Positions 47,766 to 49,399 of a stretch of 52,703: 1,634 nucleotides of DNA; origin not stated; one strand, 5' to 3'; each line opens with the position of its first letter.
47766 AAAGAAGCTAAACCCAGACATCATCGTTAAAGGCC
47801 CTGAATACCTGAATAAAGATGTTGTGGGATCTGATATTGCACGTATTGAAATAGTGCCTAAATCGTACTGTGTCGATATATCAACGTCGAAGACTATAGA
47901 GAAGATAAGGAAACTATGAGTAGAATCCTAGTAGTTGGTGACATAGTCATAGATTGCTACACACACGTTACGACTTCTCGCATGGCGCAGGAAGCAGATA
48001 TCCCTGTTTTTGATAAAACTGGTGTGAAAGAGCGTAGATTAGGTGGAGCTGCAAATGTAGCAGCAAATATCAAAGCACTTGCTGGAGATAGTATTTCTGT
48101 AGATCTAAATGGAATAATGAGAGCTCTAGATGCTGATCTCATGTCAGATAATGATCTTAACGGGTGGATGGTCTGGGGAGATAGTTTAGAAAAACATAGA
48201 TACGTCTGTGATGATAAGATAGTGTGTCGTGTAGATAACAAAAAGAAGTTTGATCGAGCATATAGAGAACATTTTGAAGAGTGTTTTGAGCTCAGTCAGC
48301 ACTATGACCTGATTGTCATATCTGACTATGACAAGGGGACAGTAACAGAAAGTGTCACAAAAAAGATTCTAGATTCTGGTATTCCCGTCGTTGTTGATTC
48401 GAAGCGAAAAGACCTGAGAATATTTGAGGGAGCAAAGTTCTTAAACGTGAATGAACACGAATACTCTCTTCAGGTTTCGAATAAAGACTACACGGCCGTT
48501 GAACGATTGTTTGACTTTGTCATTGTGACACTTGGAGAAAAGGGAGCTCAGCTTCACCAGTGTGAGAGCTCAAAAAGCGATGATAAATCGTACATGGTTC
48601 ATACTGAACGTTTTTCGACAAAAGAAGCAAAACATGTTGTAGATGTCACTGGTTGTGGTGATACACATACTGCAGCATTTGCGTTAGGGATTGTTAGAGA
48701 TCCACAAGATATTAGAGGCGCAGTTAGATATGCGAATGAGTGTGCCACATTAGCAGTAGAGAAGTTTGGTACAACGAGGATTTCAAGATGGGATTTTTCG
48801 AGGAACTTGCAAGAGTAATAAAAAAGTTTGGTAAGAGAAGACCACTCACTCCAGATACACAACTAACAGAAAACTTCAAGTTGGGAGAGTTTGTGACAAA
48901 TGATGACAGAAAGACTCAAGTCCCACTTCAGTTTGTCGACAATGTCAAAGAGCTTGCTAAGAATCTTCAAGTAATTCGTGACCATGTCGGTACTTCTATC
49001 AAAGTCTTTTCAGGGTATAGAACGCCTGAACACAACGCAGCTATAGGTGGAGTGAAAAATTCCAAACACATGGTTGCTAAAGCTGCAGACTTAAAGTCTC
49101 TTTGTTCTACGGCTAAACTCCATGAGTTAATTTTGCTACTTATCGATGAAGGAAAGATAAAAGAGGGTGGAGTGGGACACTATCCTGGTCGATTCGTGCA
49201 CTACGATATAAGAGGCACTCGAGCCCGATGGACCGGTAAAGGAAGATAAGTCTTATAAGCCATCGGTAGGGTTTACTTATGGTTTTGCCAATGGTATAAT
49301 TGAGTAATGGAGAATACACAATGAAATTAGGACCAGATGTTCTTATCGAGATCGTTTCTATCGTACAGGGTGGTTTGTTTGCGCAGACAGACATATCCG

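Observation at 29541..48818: About 20-kb glycan-modification island including a phage-encoded ADP-heptose pathway, a B12-radical-SAM enzyme and GT9-methyltransferase fusion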

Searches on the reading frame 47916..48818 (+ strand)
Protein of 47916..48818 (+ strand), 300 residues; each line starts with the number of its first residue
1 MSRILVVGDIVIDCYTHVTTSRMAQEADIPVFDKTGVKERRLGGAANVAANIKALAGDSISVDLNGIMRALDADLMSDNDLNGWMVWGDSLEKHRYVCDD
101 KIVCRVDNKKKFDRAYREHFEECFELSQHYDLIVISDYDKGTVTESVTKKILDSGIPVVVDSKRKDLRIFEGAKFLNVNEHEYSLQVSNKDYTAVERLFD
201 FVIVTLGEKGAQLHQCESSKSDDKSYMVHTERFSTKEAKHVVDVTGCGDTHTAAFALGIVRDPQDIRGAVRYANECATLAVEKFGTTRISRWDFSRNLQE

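Call 5: search_protein_families(library=pfam, proteins=[window:47916-48818:+], max_evalue=0.01)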
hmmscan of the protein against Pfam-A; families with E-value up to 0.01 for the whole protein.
window:47916-48818:+ (300 aa): 1 family
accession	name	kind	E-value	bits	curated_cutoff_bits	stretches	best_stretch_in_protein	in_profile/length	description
PF00294.29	PfkB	-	7.4e-20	71.9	25.8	1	116-288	116-297/302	pfkB family carbohydrate kinase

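Call 6: search_protein_families(library=ncbifam, proteins=[window:47916-48818:+], max_evalue=0.01)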
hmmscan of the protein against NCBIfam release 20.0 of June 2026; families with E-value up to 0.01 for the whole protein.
window:47916-48818:+ (300 aa): 12 families
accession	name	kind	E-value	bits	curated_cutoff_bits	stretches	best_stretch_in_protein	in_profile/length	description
TIGR02198.1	rfaE_dom_I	equivalog_domain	5.7e-47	160.4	345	1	2-295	8-311/315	D-glycero-beta-D-manno-heptose-7-phosphate kinase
NF008454.0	PRK11316.1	equivalog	4.4e-36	124.5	521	1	2-299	11-313/475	bifunctional D-glycero-beta-D-manno-heptose-7-phosphate kinase/D-glycero-beta-D-manno-heptose 1-phosphate adenylyltransferase HldE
TIGR02152.1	D_ribokin_bact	equivalog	5e-12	45.8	299.65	1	183-287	196-287/298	ribokinase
NF053626.1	RibKinHalex1628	equivalog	3.9e-08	33.1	330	1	168-290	172-282/293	ATP-dependent ribose-1-phosphate kinase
NF041164.1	NucKinThplmales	equivalog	7.8e-08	31.9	450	1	174-283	177-274/295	nucleoside kinase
NF041134.1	R1P_kin_Thcocales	equivalog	1.7e-05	24.4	500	1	132-286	126-268/291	ADP-dependent ribose-1-phosphate kinase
NF008353.0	PRK11142.1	equivalog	3.1e-05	23.6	341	1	200-287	216-290/307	ribokinase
TIGR04382.1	myo_inos_iolC_N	equivalog_domain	3.6e-05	23.2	300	1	200-287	221-296/309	5-dehydro-2-deoxygluconokinase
TIGR03168.1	1-PFK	subfamily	5.2e-05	22.3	216.4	1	193-295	207-296/305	hexose kinase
TIGR03828.1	pfkB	equivalog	0.00065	18.8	292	1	157-291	177-292/305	1-phosphofructokinase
NF007321.0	PRK09813.1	equivalog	0.0012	18.4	247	1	187-285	174-259/261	fructoselysine 6-kinase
NF006957.1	PRK09434.1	equivalog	0.0031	17.1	450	0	200-285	213-291/302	fructokinase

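Call 12: search_dna_similar(query=window:47916-48818:+, collection=phages, mode=protein, max_rows=20)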
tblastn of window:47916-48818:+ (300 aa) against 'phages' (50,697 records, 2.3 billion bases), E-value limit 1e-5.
Records with a match: 24; places in all: 24; records where one place covers at least 80% of the query: 24.
Best place of each record, by identity: <60% 24.
By first word of the organism name: Synechococcus 14; Prochlorococcus 6; Marine 3; Salmonella 1.
By host as written in the record: Synechococcus sp. 5; - 4; Synechococcus sp. WH8102 3; Prochlorococcus sp. MIT9515 2; Synechococcus sp. WH7803 2; Synechococcus sp. WH 7803 2; Synechococcus sp. WH8017 2; Prochlorococcus sp. NATL1A 2; and 2 more.
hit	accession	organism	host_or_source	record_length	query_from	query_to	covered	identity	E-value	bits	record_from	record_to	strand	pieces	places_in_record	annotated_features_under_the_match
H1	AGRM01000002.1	Salmonella enterica subsp. houtenae str. ATCC BAA-1581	Homo sapiens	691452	4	294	97%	29.4%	7e-14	77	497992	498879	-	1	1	protein RfaE, domain I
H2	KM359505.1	Prochlorococcus phage P-TIM68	Prochlorococcus sp. MIT9515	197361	3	289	96%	28.7%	2e-15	82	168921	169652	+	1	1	putative carbohydrate kinase | putative nucleotide-sugar epimerase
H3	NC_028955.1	Prochlorococcus phage P-TIM68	Prochlorococcus sp. MIT9515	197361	3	289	96%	28.7%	2e-15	82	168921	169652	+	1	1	putative carbohydrate kinase | nucleotide-sugar epimerase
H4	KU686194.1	Synechococcus phage S-CAM1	Synechococcus sp.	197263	3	291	96%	27.1%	6e-8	60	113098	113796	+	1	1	putative carbohydrate kinase | putative nucleotidyltransferase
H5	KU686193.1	Synechococcus phage S-CAM1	Synechococcus sp.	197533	3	291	96%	27.1%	6e-8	60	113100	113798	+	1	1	putative carbohydrate kinase | putative nucleotidyltransferase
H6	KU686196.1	Synechococcus phage S-CAM1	Synechococcus sp.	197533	3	291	96%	27.1%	6e-8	60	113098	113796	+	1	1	putative carbohydrate kinase | putative nucleotidyltransferase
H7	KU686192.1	Synechococcus phage S-CAM1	Synechococcus sp.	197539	3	291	96%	27.1%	6e-8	60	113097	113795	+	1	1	putative carbohydrate kinase | putative nucleotidyltransferase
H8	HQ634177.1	Synechococcus phage S-CAM1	Synechococcus sp. WH7803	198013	3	291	96%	27.1%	6e-8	60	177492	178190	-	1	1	hypothetical protein | bifunctional heptose 7-phosphate kinase/heptose 1-phosphate ...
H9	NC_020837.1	Synechococcus phage S-CAM1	Synechococcus sp. WH7803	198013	3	291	96%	27.1%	6e-8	60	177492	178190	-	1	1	hypothetical protein | bifunctional heptose 7-phosphate kinase/heptose 1-phosphate ...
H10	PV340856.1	Synechococcus phage Sf-FS3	Synechococcus sp. WH8102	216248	4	300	99%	26.2%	3e-12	73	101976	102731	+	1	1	carbohydrate kinase PfkB domain-containing protein | prolyl 4-hydroxylase alpha subunit Fe(2+) 2OG dioxygenase ...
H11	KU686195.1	Synechococcus phage S-CAM1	Synechococcus sp.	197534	3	291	96%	26.8%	3e-8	61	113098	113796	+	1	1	putative carbohydrate kinase | putative nucleotidyltransferase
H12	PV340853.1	Synechococcus phage Sf-CH8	Synechococcus sp. WH8102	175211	3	298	99%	25.5%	1e-8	62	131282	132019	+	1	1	cytidyltransferase-related protein | bifunctional heptose 7-phosphate kinase/heptose 1-phosphate ... | hypothetical protein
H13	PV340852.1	Synechococcus phage Sf-CH5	Synechococcus sp. WH8102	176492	3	298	99%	25.5%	1e-8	62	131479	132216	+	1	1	cytidyltransferase-related protein | bifunctional heptose 7-phosphate kinase/heptose 1-phosphate ... | hypothetical protein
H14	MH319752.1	Marine virus AG-345-F15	single cell amplified by WGA-X; seawater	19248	1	294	98%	25.2%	4e-11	69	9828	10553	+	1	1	record has no annotation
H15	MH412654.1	Synechococcus phage S-T4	Synechococcus sp. WH 7803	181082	3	298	99%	24.8%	2e-11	71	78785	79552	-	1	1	cytidyltransferase-related protein | ADP-heptose synthase / D-glycero-beta-D-manno-heptose 7-phosphate ... | hypothetical protein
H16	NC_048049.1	Synechococcus phage S-T4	Synechococcus sp. WH 7803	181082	3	298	99%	24.8%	2e-11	71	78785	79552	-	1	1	cytidyltransferase-related protein | bifunctional heptose 7-phosphate kinase/heptose 1-phosphate ... | hypothetical protein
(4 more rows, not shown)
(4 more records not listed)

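Call 14: find_encoding_contigs(protein=window:47916-48818:+, flank=10000, max_places=6)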
Protein window:47916-48818:+ (300 aa): 3 contigs read that carry it; 1 place shown.
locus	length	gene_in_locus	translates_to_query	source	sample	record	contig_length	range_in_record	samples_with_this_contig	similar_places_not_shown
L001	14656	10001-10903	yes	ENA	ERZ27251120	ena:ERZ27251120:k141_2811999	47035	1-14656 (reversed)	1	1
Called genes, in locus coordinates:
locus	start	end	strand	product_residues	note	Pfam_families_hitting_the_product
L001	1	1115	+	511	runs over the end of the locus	PF02310:B12-binding, PF04055:Radical_SAM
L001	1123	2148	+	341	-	PF13524:Glyco_trans_1_2 (weak)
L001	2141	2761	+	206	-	PF05711:TylF, PF13578:Methyltransf_24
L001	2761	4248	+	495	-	PF01075:Glyco_transf_9, PF13489:Methyltransf_23, PF08241:Methyltransf_11 (weak)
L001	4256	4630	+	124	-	PF07883:Cupin_2 (weak)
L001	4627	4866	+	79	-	-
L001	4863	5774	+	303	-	PF13524:Glyco_trans_1_2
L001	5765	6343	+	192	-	-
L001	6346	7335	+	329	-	PF01073:3Beta_HSD, PF01370:Epimerase, PF02719:Polysacc_synt_2, PF04321:RmlD_sub_bind, PF16363:GDP_Man_Dehyd, PF13460:NAD_binding_10, PF07993:NAD_binding_4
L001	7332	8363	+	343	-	-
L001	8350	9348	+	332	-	PF02826:2-Hacid_dh_C, PF03721:UDPG_MGDP_dh_N, PF00984:UDPG_MGDP_dh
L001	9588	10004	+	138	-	PF01467:CTP_transf_like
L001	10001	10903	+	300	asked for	PF00294:PfkB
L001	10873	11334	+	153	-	PF05951:Peptidase_M15_2, PF08291:Peptidase_M15_3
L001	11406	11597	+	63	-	-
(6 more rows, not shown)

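Call 15: find_related_loci(query=window:47916-48818:+, collection=viral_contigs, flank=10000)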
Query window:47916-48818:+ (300 aa) in viral_contigs; peptide patterns used: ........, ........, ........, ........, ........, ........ (x = any residue, [..] = any of these).
11 stretches matched a pattern, but none encodes a relative of the query by tblastn (E <= 1e-3).

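Call 21: get_annotated_region(hit=H9, flank=8000)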
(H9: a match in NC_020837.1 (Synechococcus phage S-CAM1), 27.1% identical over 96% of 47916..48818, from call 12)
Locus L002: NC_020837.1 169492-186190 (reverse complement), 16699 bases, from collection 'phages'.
description: Synechococcus phage S-CAM1 genomic sequence.
organism: Synechococcus phage S-CAM1 (NCBI taxid 754037)
taxonomy: Viruses; Duplodnaviria; Heunggongvirae; Uroviricota; Caudoviricetes; Kyanoviridae; Anaposvirus; Anaposvirus socalone
host: Synechococcus sp. WH7803; source: Southern California coast, Pacific Ocean; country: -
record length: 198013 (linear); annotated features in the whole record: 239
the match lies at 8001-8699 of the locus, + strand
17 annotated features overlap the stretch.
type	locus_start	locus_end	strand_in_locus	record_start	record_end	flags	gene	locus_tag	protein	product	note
CDS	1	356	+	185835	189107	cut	-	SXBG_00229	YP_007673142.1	tail fiber protein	-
CDS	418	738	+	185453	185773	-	-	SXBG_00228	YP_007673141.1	hypothetical protein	-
CDS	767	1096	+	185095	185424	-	-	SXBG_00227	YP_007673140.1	hypothetical protein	-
CDS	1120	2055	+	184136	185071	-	-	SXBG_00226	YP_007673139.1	hypothetical protein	-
CDS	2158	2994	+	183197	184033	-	-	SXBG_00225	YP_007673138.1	hypothetical protein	-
CDS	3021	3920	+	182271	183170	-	-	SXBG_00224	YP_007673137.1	hypothetical protein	-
CDS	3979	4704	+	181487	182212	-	-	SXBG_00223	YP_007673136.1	hypothetical protein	-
CDS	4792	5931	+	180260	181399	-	-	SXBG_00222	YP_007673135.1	hypothetical protein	-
CDS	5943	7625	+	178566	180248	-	-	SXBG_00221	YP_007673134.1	Nol-like carbamoyltransferase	-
CDS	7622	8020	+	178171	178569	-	-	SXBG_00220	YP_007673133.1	bifunctional heptose 7-phosphate kinase/heptose 1-phosphate adenyltransferase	-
CDS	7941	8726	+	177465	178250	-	-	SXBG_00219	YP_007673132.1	hypothetical protein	-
CDS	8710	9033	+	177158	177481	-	-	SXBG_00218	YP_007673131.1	phosphoheptose isomerase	-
CDS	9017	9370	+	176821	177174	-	-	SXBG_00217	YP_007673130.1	cysteine dioxygenase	-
CDS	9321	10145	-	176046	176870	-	-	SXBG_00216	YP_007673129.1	nucleotide-sugar epimerase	-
CDS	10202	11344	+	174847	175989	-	-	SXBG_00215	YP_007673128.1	tail fiber protein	-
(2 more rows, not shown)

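Call 22: get_annotated_region(hit=H16, flank=8000)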
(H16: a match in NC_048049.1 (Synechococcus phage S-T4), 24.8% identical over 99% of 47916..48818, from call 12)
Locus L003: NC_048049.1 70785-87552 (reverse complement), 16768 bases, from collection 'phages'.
description: Synechococcus phage S-T4, complete genome.
organism: Synechococcus phage S-T4 (NCBI taxid 2268578)
taxonomy: Viruses; Duplodnaviria; Heunggongvirae; Uroviricota; Caudoviricetes; Kyanoviridae; Tamkungvirus; Tamkungvirus ST4
host: Synechococcus sp. WH 7803; source: -; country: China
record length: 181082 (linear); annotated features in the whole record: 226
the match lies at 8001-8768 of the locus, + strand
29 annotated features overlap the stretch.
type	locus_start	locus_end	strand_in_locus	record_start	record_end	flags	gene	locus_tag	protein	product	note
CDS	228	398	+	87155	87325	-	-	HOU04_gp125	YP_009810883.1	hypothetical protein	-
CDS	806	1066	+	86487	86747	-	-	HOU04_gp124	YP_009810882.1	hypothetical protein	-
CDS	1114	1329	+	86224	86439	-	-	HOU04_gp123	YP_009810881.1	hypothetical protein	-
CDS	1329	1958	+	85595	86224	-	-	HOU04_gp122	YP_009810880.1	hypothetical protein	-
CDS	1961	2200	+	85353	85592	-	-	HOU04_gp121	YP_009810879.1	hypothetical protein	T4-like phage protein, T4 GC0250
CDS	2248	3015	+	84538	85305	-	-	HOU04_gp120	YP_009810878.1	hypothetical protein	-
CDS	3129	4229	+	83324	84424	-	-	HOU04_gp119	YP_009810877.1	nucleotide-sugar epimerase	-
CDS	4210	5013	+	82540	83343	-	-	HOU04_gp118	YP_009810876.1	hypothetical protein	Conserved domain protein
CDS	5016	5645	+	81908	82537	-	-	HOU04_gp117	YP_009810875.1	hypothetical protein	-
CDS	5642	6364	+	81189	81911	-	-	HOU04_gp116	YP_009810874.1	hypothetical protein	-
CDS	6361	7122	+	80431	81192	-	-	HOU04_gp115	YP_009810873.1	hypothetical protein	-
CDS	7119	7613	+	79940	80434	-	-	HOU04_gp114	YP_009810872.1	methyltransferase type 11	-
CDS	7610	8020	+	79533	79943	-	-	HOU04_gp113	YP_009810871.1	bifunctional heptose 7-phosphate kinase/heptose 1-phosphate adenyltransferase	-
CDS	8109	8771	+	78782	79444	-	-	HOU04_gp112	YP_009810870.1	cytidyltransferase-related protein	-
CDS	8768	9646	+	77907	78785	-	-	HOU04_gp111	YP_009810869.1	hypothetical protein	-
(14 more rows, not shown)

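Call 27: search_solved_structures(query=window:47916-48818:+, max_evalue=0.001, show_alignments=1)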
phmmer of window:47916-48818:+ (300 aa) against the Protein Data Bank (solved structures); distinct sequences matched with E-value up to 0.001: 2.
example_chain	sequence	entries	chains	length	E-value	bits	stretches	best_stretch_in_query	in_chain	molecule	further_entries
4e84_A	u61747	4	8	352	1.6e-15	60.5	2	2-59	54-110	D-beta-D-heptose 7-phosphate kinase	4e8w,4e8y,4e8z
6ilr_A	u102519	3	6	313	0.00017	24.3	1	129-285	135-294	Ribokinase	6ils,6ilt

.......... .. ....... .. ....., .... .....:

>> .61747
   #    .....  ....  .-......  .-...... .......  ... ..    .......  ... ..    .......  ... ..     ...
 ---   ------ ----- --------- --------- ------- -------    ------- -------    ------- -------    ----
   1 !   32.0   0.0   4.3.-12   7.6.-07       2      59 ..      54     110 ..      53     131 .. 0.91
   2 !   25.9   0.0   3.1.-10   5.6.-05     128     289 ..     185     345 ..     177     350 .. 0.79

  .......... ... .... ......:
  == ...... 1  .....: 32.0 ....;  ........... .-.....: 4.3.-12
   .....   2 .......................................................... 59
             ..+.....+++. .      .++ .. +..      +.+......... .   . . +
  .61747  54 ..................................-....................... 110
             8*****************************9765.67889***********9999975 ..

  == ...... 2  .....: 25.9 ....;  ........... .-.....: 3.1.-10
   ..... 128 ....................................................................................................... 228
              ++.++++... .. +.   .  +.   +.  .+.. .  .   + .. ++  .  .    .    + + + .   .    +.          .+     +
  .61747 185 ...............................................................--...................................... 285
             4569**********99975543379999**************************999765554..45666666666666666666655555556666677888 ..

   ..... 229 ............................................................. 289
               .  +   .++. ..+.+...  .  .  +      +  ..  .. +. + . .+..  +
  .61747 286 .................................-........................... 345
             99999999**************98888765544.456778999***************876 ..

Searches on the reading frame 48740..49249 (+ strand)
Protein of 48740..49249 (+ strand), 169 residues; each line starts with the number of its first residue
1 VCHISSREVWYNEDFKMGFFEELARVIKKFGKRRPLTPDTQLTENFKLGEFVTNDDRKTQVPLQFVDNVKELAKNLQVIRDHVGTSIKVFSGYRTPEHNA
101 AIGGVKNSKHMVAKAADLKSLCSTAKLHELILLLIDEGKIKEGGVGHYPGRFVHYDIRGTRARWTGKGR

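Call 5: search_protein_families(library=pfam, proteins=[window:48740-49249:+], max_evalue=0.01)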
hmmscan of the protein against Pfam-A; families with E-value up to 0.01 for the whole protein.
window:48740-49249:+ (169 aa): 2 families
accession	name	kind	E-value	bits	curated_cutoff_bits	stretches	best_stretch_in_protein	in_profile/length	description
PF08291.16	Peptidase_M15_3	-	7.2e-14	52.3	23.2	1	67-122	23-78/108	Peptidase M15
PF05951.18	Peptidase_M15_2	-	8.7e-09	35.7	27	1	65-162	57-152/153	Bacterial protein of unknown function (DUF882)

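Call 6: search_protein_families(library=ncbifam, proteins=[window:48740-49249:+], max_evalue=0.01)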
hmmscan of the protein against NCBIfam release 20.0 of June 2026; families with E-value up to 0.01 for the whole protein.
window:48740-49249:+ (169 aa): 1 family
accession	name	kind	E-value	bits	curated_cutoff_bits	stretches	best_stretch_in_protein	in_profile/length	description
NF053624.1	PtglEndpepMepK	equivalog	1.8e-09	37.7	185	1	71-161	81-174/176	peptidoglycan L,D-endopeptidase MepK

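Call 10: search_protein_families(library=phrogs, proteins=[window:48740-49249:+], max_evalue=0.001)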
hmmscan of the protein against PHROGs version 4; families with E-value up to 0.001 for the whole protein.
window:48740-49249:+ (169 aa): 3 families
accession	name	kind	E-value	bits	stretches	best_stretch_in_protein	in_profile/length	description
phrog_894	-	lysis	2e-28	100.5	1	39-167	43-176/389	endolysin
phrog_17373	-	other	1.2e-09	39.2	1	73-162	42-127/224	peptidase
phrog_28234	-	lysis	3.4e-06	27.3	1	39-116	241-319/372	endolysin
